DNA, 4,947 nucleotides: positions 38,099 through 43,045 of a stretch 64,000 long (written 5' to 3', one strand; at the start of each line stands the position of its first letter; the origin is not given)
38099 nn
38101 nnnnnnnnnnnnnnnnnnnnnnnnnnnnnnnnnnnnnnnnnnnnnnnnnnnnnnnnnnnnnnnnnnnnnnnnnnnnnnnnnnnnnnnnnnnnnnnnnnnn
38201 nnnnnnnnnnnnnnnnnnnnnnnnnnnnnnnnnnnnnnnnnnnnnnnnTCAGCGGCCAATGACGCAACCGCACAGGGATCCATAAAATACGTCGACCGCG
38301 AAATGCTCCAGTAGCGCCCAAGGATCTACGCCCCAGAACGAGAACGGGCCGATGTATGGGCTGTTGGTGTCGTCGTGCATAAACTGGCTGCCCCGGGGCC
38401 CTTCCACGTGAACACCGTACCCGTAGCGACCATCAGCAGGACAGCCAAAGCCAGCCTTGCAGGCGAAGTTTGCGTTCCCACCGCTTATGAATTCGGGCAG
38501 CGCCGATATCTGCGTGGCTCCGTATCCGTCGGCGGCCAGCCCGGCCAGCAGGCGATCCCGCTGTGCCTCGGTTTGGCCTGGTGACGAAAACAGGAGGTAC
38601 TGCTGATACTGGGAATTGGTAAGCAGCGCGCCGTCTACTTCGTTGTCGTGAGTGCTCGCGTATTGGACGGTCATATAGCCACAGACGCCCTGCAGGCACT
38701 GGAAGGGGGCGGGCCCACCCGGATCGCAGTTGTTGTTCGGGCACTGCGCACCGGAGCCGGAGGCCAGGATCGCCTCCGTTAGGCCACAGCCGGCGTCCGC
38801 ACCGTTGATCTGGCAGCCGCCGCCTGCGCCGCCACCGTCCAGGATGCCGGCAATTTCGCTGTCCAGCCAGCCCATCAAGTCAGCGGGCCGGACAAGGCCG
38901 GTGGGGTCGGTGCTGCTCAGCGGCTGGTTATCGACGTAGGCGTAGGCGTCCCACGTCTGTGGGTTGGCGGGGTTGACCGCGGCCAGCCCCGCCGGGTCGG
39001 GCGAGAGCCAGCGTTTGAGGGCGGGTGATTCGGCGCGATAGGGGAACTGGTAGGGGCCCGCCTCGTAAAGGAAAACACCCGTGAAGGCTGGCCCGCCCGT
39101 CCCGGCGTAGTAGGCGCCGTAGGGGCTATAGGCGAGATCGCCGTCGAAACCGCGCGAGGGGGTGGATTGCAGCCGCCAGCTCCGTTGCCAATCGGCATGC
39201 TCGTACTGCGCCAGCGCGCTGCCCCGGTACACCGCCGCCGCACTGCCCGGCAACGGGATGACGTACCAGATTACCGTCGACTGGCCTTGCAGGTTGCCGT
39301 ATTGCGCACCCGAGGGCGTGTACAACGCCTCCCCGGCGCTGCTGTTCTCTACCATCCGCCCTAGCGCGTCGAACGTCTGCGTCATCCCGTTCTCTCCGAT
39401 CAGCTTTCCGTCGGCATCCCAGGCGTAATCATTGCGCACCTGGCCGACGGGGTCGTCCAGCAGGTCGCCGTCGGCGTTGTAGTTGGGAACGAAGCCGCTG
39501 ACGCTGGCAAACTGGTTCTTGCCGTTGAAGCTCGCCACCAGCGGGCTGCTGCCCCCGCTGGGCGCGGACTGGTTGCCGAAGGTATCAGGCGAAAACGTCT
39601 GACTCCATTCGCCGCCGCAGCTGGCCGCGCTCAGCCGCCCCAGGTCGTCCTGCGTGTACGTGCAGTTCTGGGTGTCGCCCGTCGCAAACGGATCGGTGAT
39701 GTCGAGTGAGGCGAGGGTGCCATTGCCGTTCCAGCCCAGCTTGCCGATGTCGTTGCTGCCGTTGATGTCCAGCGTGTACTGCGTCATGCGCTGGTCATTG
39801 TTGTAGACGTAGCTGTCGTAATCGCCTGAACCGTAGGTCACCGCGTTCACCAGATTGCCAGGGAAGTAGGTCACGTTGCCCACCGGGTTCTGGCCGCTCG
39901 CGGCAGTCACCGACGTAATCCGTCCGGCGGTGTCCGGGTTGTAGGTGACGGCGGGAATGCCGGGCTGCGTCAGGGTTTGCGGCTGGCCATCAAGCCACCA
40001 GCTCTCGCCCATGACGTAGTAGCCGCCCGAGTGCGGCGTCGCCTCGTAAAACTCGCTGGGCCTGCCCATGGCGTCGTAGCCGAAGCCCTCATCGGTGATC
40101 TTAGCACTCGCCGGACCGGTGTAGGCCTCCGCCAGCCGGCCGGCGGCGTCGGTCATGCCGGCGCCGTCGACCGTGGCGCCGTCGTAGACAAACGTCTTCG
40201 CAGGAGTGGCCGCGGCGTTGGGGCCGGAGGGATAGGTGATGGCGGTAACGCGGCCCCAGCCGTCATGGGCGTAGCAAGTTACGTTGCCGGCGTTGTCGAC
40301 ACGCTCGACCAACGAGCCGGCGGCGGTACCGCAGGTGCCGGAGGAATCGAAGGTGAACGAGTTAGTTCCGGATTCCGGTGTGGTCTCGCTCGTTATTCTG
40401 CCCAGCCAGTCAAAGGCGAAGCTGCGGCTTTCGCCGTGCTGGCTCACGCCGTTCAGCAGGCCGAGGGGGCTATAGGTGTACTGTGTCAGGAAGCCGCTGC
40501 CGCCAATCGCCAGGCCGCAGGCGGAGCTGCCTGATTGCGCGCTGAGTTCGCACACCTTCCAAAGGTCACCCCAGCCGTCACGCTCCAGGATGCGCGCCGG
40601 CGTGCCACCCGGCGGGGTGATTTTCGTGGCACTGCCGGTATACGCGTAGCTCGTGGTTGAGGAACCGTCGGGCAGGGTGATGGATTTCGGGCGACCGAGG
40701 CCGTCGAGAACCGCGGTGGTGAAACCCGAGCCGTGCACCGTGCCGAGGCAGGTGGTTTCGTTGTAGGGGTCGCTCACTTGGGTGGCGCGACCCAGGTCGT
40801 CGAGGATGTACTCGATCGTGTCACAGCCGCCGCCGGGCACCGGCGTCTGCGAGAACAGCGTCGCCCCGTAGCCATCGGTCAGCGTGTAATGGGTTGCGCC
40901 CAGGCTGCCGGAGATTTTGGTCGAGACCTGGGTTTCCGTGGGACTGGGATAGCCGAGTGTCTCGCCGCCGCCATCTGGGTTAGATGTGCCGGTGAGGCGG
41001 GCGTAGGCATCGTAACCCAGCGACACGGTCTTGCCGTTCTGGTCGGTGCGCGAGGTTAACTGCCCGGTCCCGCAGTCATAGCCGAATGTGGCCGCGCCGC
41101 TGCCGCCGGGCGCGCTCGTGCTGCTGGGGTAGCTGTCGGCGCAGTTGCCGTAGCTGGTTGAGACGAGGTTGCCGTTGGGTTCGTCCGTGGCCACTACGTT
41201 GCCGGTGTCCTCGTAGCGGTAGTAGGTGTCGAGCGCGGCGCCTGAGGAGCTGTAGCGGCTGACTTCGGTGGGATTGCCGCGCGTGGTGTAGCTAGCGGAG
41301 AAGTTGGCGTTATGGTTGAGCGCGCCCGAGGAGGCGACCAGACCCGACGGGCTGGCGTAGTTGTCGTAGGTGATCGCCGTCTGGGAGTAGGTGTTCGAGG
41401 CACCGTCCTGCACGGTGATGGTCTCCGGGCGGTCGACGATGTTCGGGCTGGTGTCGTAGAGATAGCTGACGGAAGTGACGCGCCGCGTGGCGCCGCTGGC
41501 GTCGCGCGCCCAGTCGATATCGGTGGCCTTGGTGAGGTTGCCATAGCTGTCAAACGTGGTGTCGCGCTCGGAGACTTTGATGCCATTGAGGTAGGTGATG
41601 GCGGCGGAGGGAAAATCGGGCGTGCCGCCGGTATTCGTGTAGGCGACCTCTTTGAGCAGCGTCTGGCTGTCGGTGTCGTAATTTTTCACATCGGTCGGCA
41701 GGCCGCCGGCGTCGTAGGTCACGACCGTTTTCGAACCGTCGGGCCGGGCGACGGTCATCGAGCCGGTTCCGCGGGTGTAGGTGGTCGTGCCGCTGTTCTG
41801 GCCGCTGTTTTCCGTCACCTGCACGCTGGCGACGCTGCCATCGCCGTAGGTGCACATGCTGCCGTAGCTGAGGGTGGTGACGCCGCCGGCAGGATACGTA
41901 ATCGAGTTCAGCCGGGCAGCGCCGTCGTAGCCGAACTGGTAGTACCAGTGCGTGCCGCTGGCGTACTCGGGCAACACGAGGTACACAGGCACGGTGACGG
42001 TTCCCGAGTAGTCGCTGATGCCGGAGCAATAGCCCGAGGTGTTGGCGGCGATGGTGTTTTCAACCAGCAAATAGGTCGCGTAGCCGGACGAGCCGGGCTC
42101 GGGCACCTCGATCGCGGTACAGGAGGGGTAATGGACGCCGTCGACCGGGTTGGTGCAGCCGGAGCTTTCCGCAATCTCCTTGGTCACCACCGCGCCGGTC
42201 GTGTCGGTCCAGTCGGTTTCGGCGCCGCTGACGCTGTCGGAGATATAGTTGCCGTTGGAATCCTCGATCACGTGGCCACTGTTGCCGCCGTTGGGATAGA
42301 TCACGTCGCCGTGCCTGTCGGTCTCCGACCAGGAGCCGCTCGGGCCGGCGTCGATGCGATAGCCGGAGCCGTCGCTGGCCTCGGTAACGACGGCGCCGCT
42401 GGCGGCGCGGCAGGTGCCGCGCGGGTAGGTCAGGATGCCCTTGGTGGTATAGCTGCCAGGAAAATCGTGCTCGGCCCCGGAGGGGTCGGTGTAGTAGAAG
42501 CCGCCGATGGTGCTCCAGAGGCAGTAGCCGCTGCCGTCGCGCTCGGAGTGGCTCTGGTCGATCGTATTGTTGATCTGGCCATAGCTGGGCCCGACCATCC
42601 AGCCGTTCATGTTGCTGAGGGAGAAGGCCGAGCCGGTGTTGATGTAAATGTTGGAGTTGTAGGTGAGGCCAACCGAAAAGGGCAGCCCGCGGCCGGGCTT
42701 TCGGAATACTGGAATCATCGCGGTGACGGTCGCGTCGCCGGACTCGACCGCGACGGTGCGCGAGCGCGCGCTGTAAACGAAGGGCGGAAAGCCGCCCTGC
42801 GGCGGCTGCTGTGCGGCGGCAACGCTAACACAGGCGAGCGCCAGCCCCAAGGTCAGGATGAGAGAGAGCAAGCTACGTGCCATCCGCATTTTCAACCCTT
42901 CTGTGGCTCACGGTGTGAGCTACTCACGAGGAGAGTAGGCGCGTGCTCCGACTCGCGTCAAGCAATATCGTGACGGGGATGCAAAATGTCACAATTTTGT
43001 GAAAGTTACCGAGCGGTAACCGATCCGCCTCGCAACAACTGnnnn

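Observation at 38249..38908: Sec-signal RHS protein ends in a 214-aa, ten-cysteine C-terminal domain I cannot place in any toxin family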

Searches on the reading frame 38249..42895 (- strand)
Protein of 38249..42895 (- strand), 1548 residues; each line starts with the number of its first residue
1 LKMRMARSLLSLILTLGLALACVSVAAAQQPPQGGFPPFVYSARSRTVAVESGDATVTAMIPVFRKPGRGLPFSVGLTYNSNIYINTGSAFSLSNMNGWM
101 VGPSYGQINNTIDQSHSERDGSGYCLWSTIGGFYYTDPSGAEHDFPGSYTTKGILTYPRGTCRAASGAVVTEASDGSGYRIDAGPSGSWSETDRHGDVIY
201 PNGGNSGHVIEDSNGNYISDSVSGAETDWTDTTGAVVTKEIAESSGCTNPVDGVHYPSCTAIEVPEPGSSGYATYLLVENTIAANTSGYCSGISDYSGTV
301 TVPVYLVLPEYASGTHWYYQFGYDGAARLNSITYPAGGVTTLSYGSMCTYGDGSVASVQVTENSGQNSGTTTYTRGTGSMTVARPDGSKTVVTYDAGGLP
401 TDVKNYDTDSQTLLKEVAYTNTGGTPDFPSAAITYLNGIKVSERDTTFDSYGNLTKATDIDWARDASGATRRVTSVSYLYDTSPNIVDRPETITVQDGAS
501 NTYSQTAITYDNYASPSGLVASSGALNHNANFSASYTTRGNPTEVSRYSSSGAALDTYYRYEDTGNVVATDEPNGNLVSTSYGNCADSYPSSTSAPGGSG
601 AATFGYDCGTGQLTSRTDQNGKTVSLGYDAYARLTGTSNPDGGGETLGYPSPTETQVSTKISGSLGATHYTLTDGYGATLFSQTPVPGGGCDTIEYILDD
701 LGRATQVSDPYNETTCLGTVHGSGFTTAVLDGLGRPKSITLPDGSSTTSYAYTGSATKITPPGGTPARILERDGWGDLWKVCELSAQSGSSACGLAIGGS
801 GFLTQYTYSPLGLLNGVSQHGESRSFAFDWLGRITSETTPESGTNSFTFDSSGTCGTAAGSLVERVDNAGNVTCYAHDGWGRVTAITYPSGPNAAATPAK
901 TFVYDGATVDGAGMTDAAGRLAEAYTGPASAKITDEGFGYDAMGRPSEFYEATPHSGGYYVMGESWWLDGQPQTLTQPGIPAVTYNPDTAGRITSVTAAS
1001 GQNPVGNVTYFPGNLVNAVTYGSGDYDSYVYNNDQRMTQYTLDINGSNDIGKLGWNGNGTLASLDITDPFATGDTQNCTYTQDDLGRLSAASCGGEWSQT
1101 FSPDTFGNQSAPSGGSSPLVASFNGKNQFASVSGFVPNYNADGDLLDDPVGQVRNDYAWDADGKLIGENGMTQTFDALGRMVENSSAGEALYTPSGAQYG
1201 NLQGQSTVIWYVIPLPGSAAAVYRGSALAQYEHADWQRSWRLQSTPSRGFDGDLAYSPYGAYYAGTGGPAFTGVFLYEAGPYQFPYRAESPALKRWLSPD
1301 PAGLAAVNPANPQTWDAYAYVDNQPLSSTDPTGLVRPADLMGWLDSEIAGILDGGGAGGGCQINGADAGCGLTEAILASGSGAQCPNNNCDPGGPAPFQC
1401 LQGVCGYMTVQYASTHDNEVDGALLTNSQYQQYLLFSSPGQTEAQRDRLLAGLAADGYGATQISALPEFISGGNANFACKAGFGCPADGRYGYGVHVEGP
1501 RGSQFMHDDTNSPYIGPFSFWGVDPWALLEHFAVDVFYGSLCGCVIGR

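Call 3: search_protein_families(library=pfam, proteins=[window:38249-42895:-], max_evalue=1)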
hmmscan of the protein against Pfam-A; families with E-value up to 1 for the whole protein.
window:38249-42895:- (1548 aa): 1 family
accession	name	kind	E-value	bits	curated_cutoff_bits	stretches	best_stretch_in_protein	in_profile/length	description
PF05593.20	RHS_repeat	-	7.7e-24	84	22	3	606-642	1-36/38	RHS Repeat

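Call 4: search_protein_families(library=ncbifam, proteins=[window:38249-42895:-], max_evalue=1)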
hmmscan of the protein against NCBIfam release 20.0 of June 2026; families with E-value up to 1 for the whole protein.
window:38249-42895:- (1548 aa): 2 families
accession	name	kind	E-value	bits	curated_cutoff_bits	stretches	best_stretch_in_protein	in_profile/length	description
TIGR01643.1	YD_repeat_2x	repeat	2.7e-13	49.8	15.8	2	611-643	5-37/42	YD repeat-containing protein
TIGR03696.1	Rhs_assc_core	domain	7.6e-10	39.2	32.5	1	1256-1334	1-76/76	RHS repeat-associated core domain-containing protein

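Call 9: find_homologous_proteins(query=window:38249-42895:-, max_evalue=1e-10)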
Query window:38249-42895:- (1548 aa): 64 proteins with E <= 1e-10 among 8000 candidates.
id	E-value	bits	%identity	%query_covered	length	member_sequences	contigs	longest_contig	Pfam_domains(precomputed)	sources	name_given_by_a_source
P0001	0.0e+0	3547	100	100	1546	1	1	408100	PF05593.20,PF25023.2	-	-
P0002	0.0e+0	1594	64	73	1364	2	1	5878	PF05593.20,PF25023.2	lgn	-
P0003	0.0e+0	1268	50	85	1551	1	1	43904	PF05593.20,PF25023.2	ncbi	ncbi:MAG: RHS repeat domain-containing protein [Terriglobales bacterium]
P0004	3.3e-223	763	39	84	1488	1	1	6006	PF05593.20,PF25023.2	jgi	-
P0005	1.8e-162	561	35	88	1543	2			PF05593.20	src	-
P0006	1.8e-147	512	35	86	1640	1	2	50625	PF05593.20,PF25023.2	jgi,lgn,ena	jgi:RHS repeat-associated protein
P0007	2.9e-133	464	33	86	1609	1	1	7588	PF05593.20,PF25023.2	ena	-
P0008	1.0e-125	439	32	83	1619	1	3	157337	PF05593.20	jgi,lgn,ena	-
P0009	3.4e-105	371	32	76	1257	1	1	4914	PF05593.20,PF25023.2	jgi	jgi:YD repeat-containing protein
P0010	2.2e-81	293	30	86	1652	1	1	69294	PF05593.20,PF25023.2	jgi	-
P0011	1.1e-79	287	30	88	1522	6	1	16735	PF05593.20,PF25023.2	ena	-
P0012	6.3e-73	264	35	27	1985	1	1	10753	PF05593.20,PF25023.2,PF14021.13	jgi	jgi:RHS repeat-associated protein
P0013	6.2e-69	251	30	86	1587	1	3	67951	PF25023.2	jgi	jgi:RHS repeat-associated protein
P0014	9.1e-64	234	29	86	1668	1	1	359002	PF05593.20,PF25023.2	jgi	jgi:RHS repeat-associated protein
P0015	5.0e-62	228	28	86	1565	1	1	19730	PF05593.20,PF25023.2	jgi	jgi:RHS repeat-associated protein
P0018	5.2e-59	218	27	86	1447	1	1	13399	PF05593.20,PF25023.2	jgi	jgi:RHS repeat-associated protein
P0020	3.1e-56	209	28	84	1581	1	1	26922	PF05593.20,PF25023.2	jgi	jgi:RHS repeat-associated protein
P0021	1.8e-55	207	27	90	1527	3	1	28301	PF05593.20,PF25023.2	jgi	jgi:RHS repeat-associated protein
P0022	1.0e-52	197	30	51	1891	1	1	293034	PF05593.20,PF25023.2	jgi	jgi:RHS repeat-associated protein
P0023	2.4e-52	196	26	50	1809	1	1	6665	PF05593.20,PF25023.2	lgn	-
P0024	1.1e-51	194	33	38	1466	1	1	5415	PF05593.20,PF25023.2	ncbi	ncbi:MAG: RHS repeat-associated core domain-containing protein, partial [Terriglobales bacterium]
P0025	2.7e-51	193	27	87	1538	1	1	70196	PF05593.20,PF25023.2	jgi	jgi:RHS repeat-associated protein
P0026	1.6e-47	180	29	52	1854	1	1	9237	PF05593.20,PF25023.2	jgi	jgi:RHS repeat-associated protein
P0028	9.8e-46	174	26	87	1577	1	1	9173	PF05593.20,PF25023.2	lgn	-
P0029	4.1e-45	172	27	89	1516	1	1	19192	PF05593.20,PF25023.2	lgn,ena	-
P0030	1.1e-44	171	26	87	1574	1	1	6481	PF05593.20,PF25023.2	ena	-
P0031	1.3e-40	157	28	75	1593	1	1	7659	PF05593.20,PF25023.2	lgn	-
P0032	4.4e-40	156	25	85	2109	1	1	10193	PF05593.20,PF25023.2,PF00041.28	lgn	-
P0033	8.1e-40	155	29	60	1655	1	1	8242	PF05593.20,PF25023.2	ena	-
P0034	1.5e-39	154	28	76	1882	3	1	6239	PF05593.20,PF25023.2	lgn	-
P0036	2.6e-33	133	29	49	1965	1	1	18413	PF20041.6,PF05593.20,PF25023.2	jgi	jgi:RHS repeat-associated protein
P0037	7.6e-33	132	27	36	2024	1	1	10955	PF05593.20,PF25023.2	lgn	-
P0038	3.7e-30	123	27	46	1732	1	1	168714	PF05593.20,PF25023.2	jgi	jgi:RHS repeat-associated protein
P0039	1.7e-29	121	27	57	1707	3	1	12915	PF05593.20,PF25023.2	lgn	-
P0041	3.8e-26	109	26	58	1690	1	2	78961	PF05593.20,PF25023.2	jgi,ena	jgi:RHS repeat-associated protein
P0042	1.5e-25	107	27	45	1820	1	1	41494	PF05593.20,PF25023.2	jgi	jgi:RHS repeat-associated protein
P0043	2.5e-25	107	26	35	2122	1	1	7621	PF05593.20,PF25023.2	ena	-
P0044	3.4e-25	106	28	50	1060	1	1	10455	PF05593.20,PF25023.2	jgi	jgi:RHS repeat-associated protein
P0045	5.2e-24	102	25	34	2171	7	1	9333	PF05593.20,PF25023.2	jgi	-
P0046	6.9e-23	99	26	86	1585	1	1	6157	PF05593.20,PF25023.2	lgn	-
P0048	6.3e-20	89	28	34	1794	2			PF05593.20,PF25023.2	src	-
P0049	1.5e-18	84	27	35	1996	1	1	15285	PF02557.23,PF05593.20,PF25023.2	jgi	jgi:RHS repeat-associated protein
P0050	6.1e-18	82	27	36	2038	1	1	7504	PF05593.20,PF25023.2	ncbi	ncbi:MAG TPA: RHS repeat-associated core domain-containing protein [Candidatus Angelobacter sp.]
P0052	2.8e-17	80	27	66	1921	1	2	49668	PF01839.30,PF12256.15,PF05593.20,PF13517.13,PF25023.2,PF03534.19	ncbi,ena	-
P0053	6.5e-16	75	26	66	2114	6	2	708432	PF05593.20,PF01844.30,PF25023.2,PF14279.13,PF20148.5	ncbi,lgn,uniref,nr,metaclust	ncbi:RHS repeat-associated core domain-containing protein [Agreia bicolorata]|uniref:RHS repeat-asso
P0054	7.2e-16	75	26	36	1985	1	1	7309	PF05593.20,PF25023.2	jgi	jgi:RHS repeat-associated protein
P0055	1.0e-15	75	27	68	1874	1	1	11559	PF05593.20,PF25023.2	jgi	jgi:RHS repeat-associated protein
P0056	5.5e-14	69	25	55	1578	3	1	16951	PF05593.20,PF25023.2,PF20148.5,PF15529.12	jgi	jgi:RHS repeat-associated protein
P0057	7.1e-14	69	25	52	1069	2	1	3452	PF05593.20,PF25023.2,PF20148.5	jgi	-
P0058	1.2e-13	68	27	48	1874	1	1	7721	PF05593.20,PF25023.2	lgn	-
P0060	5.2e-12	63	29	15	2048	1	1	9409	PF05593.20,PF25023.2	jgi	jgi:RHS repeat-associated protein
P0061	1.2e-11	61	26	86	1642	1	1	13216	PF05593.20,PF25023.2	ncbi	-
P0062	5.1e-11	59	24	66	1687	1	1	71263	PF05593.20,PF25023.2,PF20148.5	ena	-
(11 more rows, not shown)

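Call 12: find_encoding_contigs(protein=P0001, flank=10000, max_places=3)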
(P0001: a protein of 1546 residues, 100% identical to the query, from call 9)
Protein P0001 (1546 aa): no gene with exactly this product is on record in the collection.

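Call 15: find_encoding_contigs(protein=P0003, flank=8000, max_places=3)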
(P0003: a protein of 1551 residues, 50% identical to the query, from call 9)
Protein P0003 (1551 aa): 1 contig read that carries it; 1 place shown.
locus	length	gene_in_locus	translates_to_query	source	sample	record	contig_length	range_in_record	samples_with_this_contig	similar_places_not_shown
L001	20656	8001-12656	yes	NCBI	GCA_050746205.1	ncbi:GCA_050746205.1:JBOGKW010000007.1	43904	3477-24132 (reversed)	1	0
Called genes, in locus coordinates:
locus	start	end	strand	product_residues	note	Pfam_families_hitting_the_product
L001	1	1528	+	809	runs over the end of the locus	PF12704:MacB_PCD, PF02687:FtsX, PF12704:MacB_PCD, PF02687:FtsX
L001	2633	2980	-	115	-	-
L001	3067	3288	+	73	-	-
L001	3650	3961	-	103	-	PF13744:HTH_37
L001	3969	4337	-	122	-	PF05973:Gp49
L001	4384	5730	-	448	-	PF00589:Phage_integrase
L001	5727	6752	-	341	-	-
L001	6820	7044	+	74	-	PF12728:HTH_17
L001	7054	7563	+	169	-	-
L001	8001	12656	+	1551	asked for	PF25023:TEN_YD-shell (faint), PF05593:RHS_repeat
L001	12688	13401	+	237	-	PF02517:Rce1-like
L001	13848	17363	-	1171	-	PF13620:CarboxypepD_reg, PF13715:CarbopepD_reg_2, PF17210:SdrD_B (weak), PF25183:OMP_b-brl_4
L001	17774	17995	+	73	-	-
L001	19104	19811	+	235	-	PF03544:TonB_C (faint)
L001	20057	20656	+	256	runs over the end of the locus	PF05988:DUF899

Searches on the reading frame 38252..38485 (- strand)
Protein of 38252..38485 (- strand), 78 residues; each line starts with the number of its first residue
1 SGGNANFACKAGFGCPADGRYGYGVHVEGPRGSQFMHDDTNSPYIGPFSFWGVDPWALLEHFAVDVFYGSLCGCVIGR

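Call 39: find_related_loci(query=A2, collection=genome_contigs, flank=7000)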
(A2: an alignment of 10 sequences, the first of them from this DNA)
Query A2 (78 aa) in genome_contigs; peptide patterns used: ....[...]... (x = any residue, [..] = any of these).
16 stretches matched a pattern; 4 encode a relative of the query (tblastn E <= 1e-3); 4 distinct loci.
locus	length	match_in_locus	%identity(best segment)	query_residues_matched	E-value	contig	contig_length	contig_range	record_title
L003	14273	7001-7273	41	1-78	3e-13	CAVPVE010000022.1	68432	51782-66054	MAG: uncultured Acidobacteriaceae bacterium isolate MFD00008.bin.2.87 genome assembly, contig: contig_4313, whole genome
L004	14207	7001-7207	46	1-66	1e-12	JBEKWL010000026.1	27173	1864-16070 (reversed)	MAG: Terriglobales bacterium isolate SPRUCE 627 SPRUCE_627_26, whole genome shotgun sequence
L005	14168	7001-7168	46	15-70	1e-11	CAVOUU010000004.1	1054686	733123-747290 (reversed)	MAG: uncultured Acidobacteriota bacterium isolate MFD10064.bin.1.43 genome assembly, contig: contig_4945, whole genome s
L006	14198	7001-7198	39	1-71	4e-8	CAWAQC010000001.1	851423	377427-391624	MAG: uncultured Acidobacteriaceae bacterium isolate MFD04434.bin.1.33 genome assembly, contig: contig_11003, whole genom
